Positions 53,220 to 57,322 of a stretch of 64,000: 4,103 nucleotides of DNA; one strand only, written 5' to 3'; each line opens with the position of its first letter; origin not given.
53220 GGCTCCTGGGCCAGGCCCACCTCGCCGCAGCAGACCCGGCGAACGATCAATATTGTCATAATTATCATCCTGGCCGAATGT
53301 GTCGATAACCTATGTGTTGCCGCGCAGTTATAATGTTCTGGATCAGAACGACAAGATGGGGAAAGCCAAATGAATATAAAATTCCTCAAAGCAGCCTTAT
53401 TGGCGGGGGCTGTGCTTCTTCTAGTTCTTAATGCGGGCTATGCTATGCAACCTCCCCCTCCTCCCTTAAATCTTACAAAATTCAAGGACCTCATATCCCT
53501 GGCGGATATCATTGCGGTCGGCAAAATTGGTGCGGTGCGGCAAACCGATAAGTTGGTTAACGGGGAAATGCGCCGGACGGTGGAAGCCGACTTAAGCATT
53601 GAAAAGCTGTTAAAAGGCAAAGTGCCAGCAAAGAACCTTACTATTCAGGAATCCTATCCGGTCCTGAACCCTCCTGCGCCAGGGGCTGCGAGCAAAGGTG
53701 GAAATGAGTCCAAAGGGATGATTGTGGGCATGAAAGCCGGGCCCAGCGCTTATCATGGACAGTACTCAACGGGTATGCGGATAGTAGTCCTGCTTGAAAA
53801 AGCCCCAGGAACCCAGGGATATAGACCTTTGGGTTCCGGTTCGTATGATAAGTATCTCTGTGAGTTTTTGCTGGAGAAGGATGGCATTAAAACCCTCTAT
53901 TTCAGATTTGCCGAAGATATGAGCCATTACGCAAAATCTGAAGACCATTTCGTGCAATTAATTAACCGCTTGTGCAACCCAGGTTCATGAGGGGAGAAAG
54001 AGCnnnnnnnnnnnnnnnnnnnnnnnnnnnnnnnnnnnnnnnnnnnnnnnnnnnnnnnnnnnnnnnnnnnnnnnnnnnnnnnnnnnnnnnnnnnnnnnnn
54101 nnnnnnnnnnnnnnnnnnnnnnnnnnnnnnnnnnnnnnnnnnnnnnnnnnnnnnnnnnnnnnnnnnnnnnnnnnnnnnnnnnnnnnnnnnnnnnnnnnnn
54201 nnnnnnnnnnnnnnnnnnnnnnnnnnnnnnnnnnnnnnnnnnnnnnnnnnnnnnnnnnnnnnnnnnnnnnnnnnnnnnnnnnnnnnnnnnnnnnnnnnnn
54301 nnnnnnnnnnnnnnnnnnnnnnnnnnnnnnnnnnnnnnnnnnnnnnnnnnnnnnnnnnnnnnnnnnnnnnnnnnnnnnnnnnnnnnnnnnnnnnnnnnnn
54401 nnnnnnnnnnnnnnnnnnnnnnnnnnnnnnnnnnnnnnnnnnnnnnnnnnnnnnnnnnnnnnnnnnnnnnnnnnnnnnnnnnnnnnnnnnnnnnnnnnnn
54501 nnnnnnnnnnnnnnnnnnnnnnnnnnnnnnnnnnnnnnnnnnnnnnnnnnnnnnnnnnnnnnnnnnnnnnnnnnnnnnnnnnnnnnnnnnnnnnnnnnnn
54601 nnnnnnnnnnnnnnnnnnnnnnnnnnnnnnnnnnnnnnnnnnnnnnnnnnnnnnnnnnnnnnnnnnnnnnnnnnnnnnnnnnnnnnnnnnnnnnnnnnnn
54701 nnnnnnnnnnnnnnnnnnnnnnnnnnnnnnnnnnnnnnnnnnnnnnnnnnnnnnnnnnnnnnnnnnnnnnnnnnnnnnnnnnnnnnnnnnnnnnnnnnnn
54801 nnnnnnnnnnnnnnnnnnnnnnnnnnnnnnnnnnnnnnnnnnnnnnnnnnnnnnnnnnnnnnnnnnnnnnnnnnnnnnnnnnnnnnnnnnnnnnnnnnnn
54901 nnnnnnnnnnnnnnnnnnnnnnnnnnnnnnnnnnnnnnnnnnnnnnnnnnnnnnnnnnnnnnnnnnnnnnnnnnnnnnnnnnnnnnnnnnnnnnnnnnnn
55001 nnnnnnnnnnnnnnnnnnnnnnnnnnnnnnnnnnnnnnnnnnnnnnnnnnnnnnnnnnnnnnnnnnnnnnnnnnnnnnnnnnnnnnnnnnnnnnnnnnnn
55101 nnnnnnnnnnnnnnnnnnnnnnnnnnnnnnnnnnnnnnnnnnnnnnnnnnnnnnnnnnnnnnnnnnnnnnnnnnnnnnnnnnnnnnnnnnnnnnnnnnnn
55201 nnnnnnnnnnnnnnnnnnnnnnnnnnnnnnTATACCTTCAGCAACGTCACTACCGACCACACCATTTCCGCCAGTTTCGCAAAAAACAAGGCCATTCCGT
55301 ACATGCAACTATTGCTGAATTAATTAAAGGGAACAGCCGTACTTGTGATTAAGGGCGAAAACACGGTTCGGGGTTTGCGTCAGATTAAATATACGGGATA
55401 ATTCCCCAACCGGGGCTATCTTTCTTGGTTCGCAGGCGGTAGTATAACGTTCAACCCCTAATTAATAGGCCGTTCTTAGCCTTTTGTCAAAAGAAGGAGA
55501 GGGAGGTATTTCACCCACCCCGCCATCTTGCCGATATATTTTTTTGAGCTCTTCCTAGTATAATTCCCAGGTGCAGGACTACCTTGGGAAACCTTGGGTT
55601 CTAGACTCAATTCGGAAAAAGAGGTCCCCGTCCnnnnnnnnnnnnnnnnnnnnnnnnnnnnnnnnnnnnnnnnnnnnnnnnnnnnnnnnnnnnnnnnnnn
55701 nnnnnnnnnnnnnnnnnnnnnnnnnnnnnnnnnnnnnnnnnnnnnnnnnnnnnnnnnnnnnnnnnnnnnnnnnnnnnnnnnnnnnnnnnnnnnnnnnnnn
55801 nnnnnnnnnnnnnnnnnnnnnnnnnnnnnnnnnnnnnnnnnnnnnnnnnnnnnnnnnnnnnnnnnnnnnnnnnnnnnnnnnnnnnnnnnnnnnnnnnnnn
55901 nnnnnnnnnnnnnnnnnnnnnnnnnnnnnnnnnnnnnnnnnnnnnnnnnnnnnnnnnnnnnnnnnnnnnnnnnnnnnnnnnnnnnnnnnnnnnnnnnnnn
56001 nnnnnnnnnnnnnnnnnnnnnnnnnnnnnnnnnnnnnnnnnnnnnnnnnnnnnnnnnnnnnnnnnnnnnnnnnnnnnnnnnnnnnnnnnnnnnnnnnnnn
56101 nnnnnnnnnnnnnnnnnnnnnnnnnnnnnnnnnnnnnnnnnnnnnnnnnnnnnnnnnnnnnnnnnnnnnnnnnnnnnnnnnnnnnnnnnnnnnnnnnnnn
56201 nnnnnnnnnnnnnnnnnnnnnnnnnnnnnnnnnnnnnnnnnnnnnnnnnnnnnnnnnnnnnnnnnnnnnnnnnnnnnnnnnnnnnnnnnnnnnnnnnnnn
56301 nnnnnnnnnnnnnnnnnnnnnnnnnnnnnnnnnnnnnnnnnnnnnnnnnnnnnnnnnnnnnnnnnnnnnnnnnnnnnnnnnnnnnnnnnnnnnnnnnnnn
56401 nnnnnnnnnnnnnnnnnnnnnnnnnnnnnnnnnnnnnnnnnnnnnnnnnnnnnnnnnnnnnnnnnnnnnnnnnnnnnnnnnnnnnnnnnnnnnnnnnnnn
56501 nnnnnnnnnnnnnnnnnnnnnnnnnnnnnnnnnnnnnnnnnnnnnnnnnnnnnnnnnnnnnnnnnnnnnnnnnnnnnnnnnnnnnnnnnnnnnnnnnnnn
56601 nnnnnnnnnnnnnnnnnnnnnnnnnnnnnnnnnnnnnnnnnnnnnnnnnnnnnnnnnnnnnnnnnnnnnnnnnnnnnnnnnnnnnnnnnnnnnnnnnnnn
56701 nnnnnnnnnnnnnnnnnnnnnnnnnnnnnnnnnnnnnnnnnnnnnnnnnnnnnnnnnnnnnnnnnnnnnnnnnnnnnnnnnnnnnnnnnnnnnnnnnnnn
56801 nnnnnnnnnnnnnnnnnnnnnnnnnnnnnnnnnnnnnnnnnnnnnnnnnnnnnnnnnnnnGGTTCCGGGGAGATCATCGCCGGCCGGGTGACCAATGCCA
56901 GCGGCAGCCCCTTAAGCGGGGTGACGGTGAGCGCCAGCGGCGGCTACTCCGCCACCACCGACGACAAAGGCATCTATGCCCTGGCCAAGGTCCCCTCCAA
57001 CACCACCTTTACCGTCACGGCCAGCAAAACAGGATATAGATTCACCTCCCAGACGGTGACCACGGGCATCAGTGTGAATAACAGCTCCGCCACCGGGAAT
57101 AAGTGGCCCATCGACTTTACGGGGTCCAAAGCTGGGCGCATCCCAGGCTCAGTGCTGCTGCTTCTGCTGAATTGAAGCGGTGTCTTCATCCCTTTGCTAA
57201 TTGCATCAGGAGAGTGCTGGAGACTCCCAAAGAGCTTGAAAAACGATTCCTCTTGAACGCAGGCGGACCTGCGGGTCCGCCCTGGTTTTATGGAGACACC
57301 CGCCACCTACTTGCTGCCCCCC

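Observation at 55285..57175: Both peptidases end with the same short tail ...IPxxx(L)LLLN-COOH, a possible novel sorting or processing signal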

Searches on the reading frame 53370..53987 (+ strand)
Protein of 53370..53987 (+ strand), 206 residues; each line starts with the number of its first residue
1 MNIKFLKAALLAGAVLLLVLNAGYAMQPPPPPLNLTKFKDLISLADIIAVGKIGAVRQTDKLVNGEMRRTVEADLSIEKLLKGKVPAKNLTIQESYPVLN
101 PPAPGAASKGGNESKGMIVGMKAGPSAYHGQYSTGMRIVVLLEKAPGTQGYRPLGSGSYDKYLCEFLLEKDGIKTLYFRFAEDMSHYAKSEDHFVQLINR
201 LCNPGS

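Call 4: search_protein_families(library=ncbifam, proteins=[window:53370-53987:+], max_evalue=1)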
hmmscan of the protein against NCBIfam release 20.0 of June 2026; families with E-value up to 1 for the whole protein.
window:53370-53987:+ (206 aa): 0 families

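Call 5: search_protein_families(library=pfam, proteins=[window:53370-53987:+], max_evalue=0.1)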
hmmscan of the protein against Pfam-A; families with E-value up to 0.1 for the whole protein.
window:53370-53987:+ (206 aa): 0 families

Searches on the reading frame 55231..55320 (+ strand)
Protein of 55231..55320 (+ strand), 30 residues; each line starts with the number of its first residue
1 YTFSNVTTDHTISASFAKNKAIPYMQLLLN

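Call 23: search_protein_families(library=ncbifam, proteins=[window:55231-55320:+], max_evalue=10)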
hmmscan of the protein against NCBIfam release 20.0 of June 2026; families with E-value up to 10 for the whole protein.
seq(30 aa): 0 families

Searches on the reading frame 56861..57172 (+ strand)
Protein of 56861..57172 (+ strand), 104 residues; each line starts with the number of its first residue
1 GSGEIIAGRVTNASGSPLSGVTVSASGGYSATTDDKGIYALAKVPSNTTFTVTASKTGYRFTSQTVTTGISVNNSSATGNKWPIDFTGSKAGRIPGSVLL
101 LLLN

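Call 68: search_protein_representatives(protein=window:56861-57172:+)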
Query: 104 residues. Proteins with E-value up to 0.001 (for the whole library): 4505; up to 1e-10: 1207; up to 1e-30: 63. The best 150 are listed.
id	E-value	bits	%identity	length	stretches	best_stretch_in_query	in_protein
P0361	5.5e-141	475.2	40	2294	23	6-82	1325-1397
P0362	7.6e-89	308.2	37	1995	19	6-88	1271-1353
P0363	2.7e-71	252.0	41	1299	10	6-74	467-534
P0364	6.5e-69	244.4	38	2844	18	5-66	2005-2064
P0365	3.7e-65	232.3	41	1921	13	6-63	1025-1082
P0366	1.9e-64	230.1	37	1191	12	6-82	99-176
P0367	2.5e-60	216.8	41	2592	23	6-72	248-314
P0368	1.2e-58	211.5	41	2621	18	3-69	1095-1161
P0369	8.6e-56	202.3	41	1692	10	5-74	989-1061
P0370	1.2e-55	201.9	40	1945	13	6-86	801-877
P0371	1.3e-52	192.2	40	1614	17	6-76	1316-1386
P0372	1.6e-52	191.8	41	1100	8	6-72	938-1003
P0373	6.2e-52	190.0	39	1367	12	8-71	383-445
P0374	3.0e-48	178.2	40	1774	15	5-63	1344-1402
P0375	2.7e-45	168.7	38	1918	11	6-68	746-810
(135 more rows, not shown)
